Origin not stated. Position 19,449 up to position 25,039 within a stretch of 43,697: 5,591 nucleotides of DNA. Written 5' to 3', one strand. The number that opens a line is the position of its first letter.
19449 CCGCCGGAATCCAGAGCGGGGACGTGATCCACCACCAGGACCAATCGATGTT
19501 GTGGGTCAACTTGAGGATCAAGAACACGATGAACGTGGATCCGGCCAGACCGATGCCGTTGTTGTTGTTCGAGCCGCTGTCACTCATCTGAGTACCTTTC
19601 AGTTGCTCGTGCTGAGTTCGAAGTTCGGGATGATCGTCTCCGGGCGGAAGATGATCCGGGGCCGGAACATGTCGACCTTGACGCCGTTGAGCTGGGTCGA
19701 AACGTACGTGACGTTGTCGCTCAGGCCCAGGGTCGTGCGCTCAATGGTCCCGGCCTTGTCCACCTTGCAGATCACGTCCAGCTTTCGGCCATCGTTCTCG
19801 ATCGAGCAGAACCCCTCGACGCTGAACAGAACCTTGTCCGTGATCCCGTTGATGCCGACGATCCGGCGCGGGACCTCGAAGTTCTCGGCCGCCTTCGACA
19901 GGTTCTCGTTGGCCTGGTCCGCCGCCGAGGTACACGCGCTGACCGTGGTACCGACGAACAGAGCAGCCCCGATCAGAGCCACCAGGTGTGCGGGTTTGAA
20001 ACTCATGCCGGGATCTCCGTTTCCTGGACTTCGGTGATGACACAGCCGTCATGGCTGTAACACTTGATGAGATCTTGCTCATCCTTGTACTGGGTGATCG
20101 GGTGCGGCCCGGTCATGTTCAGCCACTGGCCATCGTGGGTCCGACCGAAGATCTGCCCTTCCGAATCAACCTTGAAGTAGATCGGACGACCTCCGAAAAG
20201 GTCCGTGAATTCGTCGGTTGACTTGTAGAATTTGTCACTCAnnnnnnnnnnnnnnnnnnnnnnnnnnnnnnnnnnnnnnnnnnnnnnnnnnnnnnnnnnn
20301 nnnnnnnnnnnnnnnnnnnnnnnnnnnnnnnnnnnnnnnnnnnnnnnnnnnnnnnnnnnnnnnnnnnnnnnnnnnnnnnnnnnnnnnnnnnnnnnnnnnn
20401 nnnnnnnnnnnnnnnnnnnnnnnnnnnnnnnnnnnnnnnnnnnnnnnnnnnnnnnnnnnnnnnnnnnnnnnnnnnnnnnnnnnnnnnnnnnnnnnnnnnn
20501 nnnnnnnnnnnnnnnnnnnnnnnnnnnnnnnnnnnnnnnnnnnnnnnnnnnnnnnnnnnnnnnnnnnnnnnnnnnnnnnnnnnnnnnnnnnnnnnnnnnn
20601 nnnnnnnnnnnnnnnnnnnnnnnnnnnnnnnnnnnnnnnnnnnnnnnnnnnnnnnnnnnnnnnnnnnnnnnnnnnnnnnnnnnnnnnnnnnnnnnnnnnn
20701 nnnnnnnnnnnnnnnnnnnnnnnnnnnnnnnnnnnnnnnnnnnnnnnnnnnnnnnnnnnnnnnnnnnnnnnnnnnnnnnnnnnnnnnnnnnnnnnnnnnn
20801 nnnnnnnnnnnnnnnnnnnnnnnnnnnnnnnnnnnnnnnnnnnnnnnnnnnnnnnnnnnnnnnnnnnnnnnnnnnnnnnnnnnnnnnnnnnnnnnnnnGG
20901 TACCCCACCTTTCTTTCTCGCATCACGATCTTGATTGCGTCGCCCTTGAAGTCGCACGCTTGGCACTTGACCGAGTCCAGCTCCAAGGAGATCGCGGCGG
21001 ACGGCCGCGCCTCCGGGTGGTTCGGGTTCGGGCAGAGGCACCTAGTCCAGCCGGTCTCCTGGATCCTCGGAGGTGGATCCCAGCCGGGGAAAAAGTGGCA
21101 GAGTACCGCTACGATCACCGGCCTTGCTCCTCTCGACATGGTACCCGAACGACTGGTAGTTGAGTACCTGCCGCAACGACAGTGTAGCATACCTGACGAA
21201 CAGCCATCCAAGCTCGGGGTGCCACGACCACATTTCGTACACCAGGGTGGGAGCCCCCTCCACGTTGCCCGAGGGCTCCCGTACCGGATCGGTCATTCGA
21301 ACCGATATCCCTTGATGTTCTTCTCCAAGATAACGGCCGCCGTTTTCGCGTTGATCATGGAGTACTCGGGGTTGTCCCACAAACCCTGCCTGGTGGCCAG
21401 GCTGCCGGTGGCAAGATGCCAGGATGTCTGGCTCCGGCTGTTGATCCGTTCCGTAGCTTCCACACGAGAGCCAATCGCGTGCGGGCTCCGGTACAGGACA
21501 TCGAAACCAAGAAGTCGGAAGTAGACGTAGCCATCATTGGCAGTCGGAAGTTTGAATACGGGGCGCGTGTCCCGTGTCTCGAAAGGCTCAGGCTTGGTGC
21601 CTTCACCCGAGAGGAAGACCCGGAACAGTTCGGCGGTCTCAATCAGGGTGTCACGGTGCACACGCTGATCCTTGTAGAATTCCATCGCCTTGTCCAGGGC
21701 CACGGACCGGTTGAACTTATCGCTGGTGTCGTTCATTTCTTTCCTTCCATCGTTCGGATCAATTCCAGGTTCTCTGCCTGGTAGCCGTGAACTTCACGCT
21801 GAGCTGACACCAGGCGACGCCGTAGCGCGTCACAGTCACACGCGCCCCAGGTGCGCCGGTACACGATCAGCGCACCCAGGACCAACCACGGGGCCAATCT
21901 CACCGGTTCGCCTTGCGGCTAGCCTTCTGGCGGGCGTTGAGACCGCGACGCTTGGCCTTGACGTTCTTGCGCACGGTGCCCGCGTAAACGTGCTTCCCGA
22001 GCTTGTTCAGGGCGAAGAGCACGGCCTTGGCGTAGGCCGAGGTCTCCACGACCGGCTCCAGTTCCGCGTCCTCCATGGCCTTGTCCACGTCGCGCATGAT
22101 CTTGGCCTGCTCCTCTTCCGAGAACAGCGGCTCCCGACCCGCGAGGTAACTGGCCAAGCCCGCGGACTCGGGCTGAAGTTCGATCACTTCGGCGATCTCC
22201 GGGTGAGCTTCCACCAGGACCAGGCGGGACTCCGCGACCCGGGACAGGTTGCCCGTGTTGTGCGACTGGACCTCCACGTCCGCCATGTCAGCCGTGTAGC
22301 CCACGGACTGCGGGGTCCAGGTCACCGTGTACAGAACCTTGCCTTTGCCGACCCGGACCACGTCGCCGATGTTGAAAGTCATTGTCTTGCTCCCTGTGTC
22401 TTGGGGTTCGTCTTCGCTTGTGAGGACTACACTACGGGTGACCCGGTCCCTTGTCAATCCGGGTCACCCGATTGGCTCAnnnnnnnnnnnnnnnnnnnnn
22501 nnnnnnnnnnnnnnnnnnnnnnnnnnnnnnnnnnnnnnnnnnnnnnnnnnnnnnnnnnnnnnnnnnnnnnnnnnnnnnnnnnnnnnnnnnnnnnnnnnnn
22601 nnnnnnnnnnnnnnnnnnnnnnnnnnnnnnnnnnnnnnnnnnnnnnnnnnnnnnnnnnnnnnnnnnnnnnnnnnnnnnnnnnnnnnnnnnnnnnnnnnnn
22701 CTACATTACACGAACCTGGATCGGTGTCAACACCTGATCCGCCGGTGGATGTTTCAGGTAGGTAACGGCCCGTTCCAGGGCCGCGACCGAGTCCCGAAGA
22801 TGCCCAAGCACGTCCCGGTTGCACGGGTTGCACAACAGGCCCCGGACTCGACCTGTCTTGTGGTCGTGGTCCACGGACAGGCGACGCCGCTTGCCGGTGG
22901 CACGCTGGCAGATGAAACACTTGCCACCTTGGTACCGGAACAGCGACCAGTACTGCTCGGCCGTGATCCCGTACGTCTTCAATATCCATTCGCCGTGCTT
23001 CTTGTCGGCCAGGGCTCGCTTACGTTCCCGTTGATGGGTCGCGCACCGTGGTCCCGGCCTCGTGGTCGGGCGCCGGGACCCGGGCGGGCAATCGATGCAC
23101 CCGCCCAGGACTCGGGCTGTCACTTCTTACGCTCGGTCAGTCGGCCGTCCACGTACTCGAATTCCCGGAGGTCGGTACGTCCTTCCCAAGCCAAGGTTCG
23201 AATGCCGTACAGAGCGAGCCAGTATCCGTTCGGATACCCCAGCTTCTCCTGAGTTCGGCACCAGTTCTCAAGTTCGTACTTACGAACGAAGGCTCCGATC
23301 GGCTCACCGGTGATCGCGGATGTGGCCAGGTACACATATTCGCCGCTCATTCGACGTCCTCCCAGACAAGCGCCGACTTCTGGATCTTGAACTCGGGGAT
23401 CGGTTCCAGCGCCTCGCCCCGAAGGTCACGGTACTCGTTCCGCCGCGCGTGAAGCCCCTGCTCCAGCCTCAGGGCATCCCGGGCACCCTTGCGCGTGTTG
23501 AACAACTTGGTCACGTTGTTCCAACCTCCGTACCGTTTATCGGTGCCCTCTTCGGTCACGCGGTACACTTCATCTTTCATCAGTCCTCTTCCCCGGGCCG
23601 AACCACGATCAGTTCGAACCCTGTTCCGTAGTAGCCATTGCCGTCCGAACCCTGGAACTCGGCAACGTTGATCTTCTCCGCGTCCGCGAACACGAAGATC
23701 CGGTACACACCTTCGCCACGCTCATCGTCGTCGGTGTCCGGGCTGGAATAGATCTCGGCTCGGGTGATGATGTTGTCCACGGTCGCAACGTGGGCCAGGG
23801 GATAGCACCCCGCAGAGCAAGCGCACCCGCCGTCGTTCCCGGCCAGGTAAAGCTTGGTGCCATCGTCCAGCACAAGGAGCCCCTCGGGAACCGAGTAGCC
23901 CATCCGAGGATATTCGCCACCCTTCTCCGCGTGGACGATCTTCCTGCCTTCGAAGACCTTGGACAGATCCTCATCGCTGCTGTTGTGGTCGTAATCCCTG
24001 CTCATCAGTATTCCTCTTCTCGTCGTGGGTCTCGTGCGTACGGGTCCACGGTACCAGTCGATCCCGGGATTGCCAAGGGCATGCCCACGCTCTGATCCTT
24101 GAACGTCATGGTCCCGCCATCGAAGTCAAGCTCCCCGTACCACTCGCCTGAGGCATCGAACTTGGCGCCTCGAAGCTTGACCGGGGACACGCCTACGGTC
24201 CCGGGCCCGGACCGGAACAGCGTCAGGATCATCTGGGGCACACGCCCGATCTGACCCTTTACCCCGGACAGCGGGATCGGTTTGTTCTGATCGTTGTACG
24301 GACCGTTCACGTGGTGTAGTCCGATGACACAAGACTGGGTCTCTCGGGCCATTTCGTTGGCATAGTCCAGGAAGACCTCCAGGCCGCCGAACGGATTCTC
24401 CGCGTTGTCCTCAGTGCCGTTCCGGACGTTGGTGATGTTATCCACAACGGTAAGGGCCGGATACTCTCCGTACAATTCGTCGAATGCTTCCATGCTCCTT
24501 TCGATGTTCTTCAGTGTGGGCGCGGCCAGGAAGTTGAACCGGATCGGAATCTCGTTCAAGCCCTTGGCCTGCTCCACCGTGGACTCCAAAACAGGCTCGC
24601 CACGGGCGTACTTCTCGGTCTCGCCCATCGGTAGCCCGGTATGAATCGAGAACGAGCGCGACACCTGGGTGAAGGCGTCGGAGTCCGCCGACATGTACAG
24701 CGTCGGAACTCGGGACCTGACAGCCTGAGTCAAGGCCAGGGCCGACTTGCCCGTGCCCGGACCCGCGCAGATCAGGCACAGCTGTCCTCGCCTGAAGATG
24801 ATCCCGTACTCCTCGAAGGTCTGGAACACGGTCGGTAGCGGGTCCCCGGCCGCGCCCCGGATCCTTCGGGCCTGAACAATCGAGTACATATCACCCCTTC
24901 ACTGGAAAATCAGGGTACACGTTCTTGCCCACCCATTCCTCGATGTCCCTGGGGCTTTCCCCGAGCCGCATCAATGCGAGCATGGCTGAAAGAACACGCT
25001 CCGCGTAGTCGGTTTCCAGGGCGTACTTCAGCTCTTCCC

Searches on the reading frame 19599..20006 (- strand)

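Call 41: search_protein_families(library=phrogs, proteins=[window:19599-20006:-], max_evalue=0.001)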
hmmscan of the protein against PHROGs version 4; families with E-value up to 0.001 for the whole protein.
window:19599-20006:- (135 aa): 1 family
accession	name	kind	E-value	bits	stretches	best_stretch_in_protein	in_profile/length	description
phrog_478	-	integration and excision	4.8e-38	131.1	1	12-131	8-128/129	site-specific recombination directionality factor RDF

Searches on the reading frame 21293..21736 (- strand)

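Call 40: search_protein_families(library=phrogs, proteins=[window:21293-21736:-], max_evalue=0.001)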
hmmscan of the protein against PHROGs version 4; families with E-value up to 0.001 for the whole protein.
window:21293-21736:- (147 aa): 1 family
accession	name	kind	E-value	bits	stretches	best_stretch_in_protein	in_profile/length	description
phrog_26515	-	unknown function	0.00031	21.5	1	4-46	4-45/55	-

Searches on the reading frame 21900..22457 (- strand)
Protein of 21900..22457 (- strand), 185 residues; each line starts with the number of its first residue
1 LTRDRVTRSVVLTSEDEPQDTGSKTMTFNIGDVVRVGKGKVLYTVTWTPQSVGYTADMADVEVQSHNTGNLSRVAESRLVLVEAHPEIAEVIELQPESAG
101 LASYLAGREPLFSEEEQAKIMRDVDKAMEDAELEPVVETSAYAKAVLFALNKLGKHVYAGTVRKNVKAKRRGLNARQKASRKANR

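Call 40: search_protein_families(library=phrogs, proteins=[window:21900-22457:-], max_evalue=0.001)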
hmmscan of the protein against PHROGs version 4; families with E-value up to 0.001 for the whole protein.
window:21900-22457:- (185 aa): 1 family
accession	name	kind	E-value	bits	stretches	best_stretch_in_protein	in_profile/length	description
phrog_1622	-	unknown function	1.8e-10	42.3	1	118-185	72-141/186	-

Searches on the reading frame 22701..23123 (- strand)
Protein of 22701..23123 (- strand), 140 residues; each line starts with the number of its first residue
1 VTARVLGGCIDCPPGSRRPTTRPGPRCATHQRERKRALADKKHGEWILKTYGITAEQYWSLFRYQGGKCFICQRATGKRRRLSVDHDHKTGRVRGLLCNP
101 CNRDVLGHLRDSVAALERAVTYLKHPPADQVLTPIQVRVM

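Call 40: search_protein_families(library=phrogs, proteins=[window:22701-23123:-], max_evalue=0.001)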
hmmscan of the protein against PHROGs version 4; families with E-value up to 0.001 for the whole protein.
window:22701-23123:- (140 aa): 7 families
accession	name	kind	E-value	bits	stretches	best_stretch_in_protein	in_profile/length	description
phrog_307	-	DNA, RNA and nucleotide metabolism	8e-64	217.7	1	9-132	60-185/334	endonuclease VII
phrog_2914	-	DNA, RNA and nucleotide metabolism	2e-36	126.5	1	21-137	50-166/190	endonuclease VII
phrog_2633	-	DNA, RNA and nucleotide metabolism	2.8e-28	99.8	1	23-125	38-138/142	endonuclease VII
phrog_17507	-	DNA, RNA and nucleotide metabolism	2.2e-17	63.6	1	84-132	1-49/65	endonuclease VII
phrog_423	-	DNA, RNA and nucleotide metabolism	1.3e-13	52.2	1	60-111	17-69/159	endonuclease VII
phrog_1035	-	DNA, RNA and nucleotide metabolism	1.2e-06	29.6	1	34-103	132-208/271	endonuclease VII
phrog_11865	-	DNA, RNA and nucleotide metabolism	2.3e-05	25.8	1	84-119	2-36/95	endonuclease VII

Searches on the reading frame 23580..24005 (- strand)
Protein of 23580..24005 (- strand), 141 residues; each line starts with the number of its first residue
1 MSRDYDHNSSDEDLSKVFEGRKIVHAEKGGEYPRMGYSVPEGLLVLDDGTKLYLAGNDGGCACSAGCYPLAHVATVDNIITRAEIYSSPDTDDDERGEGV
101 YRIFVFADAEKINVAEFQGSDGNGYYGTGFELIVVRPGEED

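Call 41: search_protein_families(library=phrogs, proteins=[window:23580-24005:-], max_evalue=0.001)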
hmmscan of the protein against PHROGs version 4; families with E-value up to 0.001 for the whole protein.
window:23580-24005:- (141 aa): 1 family
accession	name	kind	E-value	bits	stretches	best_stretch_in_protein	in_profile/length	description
phrog_2131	-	unknown function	3.3e-20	73.4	1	9-140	7-125/134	-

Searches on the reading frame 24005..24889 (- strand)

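Call 8: search_protein_families(library=pfam, proteins=[window:24005-24889:-], max_evalue=0.01)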
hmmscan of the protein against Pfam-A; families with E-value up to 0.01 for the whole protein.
window:24005-24889:- (294 aa): 3 families
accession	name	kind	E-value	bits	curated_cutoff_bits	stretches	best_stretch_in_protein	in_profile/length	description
PF03796.21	DnaB_C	-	1.5e-07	31.5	27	1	18-203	2-187/255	DnaB-like helicase C terminal domain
PF13481.12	AAA_25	-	8.1e-07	29.3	27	0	129-195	127-191/195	AAA domain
PF06745.19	ATPase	-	0.0051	16.6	26.6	1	32-155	16-131/231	KaiC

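Call 9: search_protein_families(library=phrogs, proteins=[window:24005-24889:-], max_evalue=0.01)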
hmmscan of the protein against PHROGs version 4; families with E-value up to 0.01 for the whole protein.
window:24005-24889:- (294 aa): 5 families
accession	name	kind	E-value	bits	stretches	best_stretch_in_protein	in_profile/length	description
phrog_243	-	DNA, RNA and nucleotide metabolism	1.2e-89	300.9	1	1-266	1-268/273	DnaB-like replicative helicase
phrog_19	-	DNA, RNA and nucleotide metabolism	3.4e-14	53.6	1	14-265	330-580/621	DnaB-like replicative helicase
phrog_239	-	DNA, RNA and nucleotide metabolism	3.5e-12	47.1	1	13-208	336-535/801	DNA primase/helicase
phrog_6012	-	DNA, RNA and nucleotide metabolism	0.0005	20.4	0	29-58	142-170/447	DNA helicase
phrog_5482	-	unknown function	0.0019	18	1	31-201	48-218/341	-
